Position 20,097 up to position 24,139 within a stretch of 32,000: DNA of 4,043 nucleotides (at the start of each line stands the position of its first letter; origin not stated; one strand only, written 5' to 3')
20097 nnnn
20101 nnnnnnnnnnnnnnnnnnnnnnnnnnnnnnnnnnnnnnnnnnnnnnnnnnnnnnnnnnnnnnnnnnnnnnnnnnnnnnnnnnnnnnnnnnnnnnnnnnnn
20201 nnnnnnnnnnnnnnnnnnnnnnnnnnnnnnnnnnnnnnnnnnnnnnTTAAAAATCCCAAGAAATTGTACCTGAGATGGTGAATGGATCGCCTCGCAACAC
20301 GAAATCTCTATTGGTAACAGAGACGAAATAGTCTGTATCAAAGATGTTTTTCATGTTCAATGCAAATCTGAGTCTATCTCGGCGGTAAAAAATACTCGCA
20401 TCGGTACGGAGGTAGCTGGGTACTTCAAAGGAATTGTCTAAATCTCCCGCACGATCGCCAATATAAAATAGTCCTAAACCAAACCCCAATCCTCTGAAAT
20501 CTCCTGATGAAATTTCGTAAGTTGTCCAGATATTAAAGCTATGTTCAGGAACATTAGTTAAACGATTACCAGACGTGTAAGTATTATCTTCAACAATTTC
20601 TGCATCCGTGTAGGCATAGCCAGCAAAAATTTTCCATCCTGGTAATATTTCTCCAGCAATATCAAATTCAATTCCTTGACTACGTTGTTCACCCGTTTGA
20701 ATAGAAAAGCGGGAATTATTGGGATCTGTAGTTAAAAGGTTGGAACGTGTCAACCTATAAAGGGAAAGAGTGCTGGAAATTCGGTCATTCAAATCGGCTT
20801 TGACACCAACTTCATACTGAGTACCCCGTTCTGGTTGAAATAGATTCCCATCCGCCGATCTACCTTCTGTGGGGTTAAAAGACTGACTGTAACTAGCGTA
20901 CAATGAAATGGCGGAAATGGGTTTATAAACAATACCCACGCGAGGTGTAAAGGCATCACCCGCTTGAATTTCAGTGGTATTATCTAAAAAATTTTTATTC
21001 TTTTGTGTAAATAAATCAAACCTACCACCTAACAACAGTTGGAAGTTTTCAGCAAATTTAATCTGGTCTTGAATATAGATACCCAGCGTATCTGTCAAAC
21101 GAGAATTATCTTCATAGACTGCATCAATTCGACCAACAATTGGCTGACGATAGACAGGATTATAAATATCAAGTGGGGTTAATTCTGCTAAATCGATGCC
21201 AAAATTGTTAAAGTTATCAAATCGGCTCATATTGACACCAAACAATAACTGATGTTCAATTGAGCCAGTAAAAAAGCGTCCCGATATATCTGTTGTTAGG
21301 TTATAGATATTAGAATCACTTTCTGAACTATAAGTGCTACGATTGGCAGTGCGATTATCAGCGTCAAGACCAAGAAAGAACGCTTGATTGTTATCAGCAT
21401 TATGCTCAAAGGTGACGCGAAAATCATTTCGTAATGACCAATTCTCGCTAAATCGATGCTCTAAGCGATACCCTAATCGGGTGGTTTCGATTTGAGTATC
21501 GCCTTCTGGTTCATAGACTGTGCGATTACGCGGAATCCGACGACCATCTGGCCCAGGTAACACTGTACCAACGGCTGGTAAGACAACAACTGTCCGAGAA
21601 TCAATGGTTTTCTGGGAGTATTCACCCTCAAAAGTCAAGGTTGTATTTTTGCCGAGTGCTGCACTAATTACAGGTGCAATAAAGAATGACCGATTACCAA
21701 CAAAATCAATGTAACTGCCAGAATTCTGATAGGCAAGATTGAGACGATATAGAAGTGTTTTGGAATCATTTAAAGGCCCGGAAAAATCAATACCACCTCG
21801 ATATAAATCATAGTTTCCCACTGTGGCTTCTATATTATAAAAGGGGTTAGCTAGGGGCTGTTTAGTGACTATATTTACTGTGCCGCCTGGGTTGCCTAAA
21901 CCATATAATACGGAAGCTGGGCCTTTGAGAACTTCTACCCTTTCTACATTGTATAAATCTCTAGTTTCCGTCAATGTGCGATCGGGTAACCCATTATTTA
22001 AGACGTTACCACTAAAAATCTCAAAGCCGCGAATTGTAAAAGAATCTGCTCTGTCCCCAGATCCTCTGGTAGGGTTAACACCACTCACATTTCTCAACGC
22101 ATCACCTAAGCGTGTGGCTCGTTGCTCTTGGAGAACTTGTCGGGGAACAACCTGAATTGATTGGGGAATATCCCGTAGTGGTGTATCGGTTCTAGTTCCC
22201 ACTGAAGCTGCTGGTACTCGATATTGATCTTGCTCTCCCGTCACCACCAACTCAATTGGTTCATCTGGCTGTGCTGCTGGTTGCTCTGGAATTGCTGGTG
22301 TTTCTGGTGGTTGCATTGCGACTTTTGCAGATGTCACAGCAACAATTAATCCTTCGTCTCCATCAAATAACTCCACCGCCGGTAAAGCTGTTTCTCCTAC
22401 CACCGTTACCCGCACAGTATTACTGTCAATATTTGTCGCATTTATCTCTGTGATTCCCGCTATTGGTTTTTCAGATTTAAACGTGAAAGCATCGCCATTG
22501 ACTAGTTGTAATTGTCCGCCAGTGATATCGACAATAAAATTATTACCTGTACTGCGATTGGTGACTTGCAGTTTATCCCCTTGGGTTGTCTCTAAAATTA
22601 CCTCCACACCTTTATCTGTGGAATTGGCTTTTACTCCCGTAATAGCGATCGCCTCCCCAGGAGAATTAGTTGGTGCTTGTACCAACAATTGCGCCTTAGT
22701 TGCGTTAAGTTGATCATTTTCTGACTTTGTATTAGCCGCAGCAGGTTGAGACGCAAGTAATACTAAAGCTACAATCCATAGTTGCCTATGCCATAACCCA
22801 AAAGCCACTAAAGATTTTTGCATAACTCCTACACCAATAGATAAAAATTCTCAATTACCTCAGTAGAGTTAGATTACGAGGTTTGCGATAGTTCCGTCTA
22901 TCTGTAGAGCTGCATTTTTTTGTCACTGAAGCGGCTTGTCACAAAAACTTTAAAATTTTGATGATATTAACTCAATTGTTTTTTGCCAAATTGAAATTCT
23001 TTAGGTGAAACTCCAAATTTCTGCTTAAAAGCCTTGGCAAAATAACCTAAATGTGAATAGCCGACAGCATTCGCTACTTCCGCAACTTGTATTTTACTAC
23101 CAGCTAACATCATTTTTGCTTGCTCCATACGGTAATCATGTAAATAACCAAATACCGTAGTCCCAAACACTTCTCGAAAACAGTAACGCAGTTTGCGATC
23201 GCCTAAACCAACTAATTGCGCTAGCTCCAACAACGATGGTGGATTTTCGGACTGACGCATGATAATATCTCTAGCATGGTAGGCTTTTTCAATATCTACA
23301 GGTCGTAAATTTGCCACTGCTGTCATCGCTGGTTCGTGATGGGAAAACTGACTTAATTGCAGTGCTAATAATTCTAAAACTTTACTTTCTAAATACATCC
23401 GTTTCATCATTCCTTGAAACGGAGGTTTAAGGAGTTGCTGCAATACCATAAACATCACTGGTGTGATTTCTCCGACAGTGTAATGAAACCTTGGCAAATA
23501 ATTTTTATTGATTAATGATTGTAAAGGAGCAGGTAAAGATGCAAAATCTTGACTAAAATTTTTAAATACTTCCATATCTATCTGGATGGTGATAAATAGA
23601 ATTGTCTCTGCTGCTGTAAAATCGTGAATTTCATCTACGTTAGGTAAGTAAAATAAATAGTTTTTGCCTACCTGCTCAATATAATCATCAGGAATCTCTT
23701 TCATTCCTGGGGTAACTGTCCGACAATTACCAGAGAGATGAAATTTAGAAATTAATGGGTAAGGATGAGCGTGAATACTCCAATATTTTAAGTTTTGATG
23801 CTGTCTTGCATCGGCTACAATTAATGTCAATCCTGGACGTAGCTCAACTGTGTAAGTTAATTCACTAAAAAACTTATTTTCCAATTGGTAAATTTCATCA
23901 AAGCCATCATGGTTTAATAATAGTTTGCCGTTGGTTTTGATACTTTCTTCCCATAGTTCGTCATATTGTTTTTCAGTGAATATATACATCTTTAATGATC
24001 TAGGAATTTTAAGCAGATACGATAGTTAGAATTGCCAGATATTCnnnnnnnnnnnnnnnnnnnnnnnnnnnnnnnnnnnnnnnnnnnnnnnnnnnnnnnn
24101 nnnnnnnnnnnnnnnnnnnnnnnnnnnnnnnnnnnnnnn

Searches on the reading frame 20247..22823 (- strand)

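Call 14: search_protein_families(library=pfam, proteins=[window:20247-22823:-], max_evalue=0.001)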
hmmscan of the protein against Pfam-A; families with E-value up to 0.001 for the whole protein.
window:20247-22823:- (858 aa): 3 families
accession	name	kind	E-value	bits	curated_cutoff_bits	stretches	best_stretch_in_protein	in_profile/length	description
PF00593.30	TonB_dep_Rec_b-barrel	-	1.4e-72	246.4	27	1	390-827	9-436/436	TonB dependent receptor-like, beta-barrel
PF07715.20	Plug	-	4e-26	92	23.9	1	216-315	2-107/107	TonB-dependent Receptor Plug Domain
PF11741.13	AMIN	-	5.1e-14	52.6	20.5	1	64-162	2-100/101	AMIN domain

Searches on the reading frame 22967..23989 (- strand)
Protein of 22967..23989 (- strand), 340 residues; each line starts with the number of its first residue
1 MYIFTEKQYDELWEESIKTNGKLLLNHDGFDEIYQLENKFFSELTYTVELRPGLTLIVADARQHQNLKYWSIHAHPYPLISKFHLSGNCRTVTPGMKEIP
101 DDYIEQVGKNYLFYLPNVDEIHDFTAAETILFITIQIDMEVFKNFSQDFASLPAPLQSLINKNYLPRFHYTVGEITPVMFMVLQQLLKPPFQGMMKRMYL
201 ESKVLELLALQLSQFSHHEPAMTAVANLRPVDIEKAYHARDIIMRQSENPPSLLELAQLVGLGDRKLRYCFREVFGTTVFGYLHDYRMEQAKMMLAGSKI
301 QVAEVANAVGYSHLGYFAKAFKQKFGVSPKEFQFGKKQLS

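Call 14: search_protein_families(library=pfam, proteins=[window:22967-23989:-], max_evalue=0.001)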
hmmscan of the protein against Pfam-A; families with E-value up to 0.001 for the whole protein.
window:22967-23989:- (340 aa): 2 families
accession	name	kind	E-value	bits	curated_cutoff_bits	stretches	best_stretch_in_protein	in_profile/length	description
PF12833.13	HTH_18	-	7.9e-22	77.8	33.6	1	256-333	1-78/80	Helix-turn-helix domain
PF00165.29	HTH_AraC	-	2.7e-11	43.7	26.6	1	298-333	7-41/42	Bacterial regulatory helix-turn-helix proteins, AraC family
